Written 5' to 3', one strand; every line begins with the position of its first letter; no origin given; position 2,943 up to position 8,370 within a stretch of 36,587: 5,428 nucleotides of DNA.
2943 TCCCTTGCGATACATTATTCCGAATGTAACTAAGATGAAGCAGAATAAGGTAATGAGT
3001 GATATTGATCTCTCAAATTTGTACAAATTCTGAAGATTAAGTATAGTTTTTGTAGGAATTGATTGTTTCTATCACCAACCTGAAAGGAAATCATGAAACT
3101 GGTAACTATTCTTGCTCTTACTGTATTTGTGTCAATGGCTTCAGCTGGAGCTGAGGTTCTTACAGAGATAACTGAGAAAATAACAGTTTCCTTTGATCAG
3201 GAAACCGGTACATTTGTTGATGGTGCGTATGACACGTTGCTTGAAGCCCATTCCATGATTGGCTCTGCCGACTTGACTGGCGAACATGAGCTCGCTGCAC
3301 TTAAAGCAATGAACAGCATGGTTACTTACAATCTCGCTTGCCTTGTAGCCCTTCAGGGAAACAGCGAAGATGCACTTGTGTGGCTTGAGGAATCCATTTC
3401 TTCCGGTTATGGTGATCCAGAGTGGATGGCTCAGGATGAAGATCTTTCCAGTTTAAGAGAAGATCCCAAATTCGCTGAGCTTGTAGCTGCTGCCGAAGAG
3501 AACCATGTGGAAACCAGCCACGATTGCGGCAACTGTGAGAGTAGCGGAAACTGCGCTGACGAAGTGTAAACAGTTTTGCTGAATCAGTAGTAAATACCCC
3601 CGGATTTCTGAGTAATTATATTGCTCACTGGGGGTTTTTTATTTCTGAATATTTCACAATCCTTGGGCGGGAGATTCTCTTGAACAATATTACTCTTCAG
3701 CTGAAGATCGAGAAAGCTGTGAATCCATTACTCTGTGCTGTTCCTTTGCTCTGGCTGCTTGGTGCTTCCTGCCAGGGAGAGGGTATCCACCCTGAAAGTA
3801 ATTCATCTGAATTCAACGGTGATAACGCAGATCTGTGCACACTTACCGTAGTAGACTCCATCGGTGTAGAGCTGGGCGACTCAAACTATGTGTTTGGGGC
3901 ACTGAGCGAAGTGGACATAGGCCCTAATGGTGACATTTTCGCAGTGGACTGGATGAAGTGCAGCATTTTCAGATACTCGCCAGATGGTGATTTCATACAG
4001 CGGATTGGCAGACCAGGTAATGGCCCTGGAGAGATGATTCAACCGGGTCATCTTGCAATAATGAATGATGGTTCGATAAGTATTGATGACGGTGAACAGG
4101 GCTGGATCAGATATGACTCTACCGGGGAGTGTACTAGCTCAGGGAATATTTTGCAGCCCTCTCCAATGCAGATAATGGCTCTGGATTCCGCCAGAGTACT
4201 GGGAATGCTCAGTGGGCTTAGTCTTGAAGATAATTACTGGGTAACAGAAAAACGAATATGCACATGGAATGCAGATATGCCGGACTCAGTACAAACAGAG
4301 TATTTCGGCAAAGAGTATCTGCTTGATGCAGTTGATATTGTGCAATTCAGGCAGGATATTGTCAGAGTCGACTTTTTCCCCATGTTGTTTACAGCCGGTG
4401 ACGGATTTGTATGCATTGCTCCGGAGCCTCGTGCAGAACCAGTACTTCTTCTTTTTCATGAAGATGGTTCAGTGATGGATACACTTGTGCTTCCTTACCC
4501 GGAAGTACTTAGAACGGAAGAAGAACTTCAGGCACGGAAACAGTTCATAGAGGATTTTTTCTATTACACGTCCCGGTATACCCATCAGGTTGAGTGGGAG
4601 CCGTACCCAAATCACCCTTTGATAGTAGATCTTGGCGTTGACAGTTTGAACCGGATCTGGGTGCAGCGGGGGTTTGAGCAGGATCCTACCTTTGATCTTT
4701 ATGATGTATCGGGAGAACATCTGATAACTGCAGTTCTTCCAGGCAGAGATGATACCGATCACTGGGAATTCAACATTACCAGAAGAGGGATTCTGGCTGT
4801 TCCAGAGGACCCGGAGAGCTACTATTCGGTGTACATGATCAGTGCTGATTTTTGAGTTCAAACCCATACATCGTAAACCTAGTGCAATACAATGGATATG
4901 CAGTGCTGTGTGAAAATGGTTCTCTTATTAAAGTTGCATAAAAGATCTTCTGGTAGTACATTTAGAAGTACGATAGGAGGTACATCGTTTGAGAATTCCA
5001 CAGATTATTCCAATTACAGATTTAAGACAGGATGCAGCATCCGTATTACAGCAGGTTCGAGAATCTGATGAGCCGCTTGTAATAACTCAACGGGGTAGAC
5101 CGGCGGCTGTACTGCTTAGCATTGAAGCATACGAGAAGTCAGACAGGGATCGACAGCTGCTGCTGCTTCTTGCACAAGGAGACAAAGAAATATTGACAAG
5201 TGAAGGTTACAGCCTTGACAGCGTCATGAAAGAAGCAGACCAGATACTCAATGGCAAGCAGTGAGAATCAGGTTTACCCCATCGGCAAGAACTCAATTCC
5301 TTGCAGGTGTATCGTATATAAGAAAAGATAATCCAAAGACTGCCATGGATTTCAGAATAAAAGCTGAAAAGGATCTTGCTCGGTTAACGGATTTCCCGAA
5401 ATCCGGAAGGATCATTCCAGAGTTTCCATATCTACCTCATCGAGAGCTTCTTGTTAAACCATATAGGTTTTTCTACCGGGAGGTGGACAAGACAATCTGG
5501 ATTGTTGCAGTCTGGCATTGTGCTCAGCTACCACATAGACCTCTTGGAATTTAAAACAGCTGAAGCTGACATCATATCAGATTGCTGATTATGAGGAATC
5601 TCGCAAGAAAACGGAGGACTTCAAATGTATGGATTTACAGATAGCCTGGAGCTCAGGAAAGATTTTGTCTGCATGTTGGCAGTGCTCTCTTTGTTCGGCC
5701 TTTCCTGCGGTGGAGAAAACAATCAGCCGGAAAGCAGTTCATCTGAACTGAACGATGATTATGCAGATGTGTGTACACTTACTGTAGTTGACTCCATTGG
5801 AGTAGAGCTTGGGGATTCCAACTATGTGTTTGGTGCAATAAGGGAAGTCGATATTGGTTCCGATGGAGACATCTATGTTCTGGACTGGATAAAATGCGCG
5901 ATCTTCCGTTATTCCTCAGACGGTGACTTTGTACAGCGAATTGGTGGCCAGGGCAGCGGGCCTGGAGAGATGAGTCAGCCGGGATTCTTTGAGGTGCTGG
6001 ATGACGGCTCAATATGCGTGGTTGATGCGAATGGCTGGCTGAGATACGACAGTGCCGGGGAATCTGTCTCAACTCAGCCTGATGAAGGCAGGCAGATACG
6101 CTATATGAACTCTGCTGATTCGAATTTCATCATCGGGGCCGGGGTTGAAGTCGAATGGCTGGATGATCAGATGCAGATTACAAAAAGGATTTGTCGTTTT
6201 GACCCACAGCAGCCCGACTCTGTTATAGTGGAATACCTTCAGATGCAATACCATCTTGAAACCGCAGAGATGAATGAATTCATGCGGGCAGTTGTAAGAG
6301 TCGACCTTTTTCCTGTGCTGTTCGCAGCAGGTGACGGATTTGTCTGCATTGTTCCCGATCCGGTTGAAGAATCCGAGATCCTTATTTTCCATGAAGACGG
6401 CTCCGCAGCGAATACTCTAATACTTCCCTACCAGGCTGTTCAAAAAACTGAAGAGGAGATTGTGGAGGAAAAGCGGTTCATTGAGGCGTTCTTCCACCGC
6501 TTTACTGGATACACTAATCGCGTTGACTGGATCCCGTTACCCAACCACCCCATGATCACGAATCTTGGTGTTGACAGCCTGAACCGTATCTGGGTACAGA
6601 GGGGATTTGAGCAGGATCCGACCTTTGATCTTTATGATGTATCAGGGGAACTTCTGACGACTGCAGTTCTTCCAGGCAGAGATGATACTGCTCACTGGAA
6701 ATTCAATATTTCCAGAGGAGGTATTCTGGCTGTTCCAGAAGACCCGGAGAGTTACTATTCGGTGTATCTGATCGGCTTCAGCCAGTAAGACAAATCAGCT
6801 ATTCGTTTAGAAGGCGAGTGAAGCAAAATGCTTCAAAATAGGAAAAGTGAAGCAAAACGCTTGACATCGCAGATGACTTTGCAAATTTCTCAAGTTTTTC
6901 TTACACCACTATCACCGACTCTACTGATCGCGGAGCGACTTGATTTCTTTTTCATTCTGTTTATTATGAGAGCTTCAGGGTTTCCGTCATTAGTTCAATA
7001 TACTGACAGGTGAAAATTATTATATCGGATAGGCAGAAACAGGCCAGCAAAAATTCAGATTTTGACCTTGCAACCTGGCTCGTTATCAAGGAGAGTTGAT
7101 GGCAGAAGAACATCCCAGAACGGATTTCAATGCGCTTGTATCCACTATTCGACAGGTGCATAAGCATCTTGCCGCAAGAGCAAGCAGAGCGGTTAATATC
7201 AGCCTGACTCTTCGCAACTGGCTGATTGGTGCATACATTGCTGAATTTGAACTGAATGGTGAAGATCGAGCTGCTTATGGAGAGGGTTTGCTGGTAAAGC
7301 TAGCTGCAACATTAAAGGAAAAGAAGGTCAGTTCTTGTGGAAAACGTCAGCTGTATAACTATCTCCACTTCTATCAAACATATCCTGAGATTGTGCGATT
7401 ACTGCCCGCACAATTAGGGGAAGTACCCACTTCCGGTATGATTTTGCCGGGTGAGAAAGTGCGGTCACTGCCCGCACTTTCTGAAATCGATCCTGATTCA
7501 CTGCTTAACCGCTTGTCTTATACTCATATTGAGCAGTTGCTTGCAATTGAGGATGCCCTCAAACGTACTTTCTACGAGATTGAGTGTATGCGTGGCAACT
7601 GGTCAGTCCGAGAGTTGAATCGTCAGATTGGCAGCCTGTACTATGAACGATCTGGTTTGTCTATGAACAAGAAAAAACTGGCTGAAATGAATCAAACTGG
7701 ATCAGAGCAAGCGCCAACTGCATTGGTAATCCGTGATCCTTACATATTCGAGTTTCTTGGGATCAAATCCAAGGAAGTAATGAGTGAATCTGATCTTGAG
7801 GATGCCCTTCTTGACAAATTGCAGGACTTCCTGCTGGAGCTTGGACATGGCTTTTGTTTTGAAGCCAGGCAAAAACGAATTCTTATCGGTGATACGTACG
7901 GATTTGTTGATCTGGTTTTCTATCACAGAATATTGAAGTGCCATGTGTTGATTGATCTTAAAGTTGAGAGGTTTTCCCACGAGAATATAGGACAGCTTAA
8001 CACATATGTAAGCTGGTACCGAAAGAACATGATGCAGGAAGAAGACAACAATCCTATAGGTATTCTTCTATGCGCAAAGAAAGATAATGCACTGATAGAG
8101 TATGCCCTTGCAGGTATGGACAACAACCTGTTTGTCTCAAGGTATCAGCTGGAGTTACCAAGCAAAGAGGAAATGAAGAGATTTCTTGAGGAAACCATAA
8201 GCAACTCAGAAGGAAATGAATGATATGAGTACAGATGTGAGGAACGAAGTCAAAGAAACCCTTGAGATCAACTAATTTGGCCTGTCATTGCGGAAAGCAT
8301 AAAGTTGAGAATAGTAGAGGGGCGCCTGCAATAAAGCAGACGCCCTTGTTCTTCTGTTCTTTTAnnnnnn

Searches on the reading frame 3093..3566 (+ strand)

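Call 41: search_protein_families(library=pfam, proteins=[window:3093-3566:+], max_evalue=0.001)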
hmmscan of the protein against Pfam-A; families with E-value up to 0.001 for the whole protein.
window:3093-3566:+ (158 aa): 1 family
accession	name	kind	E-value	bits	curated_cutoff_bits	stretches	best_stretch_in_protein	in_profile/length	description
PF22316.2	ABhydrolase-like_N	-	1.6e-08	34.8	27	1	76-137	37-101/106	A/B hydrolase-like, N-terminal domain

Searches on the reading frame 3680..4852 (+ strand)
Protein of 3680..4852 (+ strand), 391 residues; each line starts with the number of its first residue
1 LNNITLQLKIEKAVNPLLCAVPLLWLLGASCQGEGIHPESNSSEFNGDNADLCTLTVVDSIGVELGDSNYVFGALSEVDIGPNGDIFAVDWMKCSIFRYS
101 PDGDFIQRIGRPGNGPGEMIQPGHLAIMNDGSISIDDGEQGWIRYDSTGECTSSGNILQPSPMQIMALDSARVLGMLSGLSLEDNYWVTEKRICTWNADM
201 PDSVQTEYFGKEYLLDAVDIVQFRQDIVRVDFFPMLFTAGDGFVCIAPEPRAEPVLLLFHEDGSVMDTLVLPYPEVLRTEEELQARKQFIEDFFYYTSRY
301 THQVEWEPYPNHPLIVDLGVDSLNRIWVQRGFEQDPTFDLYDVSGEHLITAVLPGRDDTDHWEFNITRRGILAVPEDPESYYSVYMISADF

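Call 41: search_protein_families(library=pfam, proteins=[window:3680-4852:+], max_evalue=0.001)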
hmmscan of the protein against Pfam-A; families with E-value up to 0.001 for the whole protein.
window:3680-4852:+ (391 aa): 1 family
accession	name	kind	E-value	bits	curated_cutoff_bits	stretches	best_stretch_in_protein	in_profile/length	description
PF17170.10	DUF5128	-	6.2e-09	35.9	22.9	1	83-171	53-143/321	6-bladed beta-propeller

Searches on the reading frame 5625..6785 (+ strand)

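Call 41: search_protein_families(library=pfam, proteins=[window:5625-6785:+], max_evalue=0.001)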
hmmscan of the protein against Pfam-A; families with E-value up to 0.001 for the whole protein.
window:5625-6785:+ (387 aa): 1 family
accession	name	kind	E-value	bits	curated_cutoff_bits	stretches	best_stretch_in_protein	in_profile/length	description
PF17170.10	DUF5128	-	2.2e-09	37.4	22.9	1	70-145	44-121/321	6-bladed beta-propeller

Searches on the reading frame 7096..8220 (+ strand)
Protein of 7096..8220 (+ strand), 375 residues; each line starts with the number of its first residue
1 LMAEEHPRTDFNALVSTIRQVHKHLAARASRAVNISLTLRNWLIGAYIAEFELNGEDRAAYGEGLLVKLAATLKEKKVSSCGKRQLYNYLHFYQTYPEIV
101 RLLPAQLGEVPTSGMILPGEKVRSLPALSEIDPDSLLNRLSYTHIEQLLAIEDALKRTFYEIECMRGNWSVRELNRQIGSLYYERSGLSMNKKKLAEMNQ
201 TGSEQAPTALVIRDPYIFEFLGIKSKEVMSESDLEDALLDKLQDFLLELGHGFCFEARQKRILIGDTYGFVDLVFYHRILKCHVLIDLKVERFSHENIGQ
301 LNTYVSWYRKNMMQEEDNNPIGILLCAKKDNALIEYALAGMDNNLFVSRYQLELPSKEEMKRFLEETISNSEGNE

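Call 41: search_protein_families(library=pfam, proteins=[window:7096-8220:+], max_evalue=0.001)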
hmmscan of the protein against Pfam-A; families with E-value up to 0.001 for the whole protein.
window:7096-8220:+ (375 aa): 2 families
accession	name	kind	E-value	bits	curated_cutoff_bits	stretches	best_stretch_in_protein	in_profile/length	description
PF06250.17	YhcG_C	-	8e-56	188.7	32.5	1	211-361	3-153/157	YhcG PDDEXK nuclease domain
PF17761.7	DUF1016_N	-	6.5e-26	91.5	32.8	1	18-185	2-137/137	DUF1016 N-terminal domain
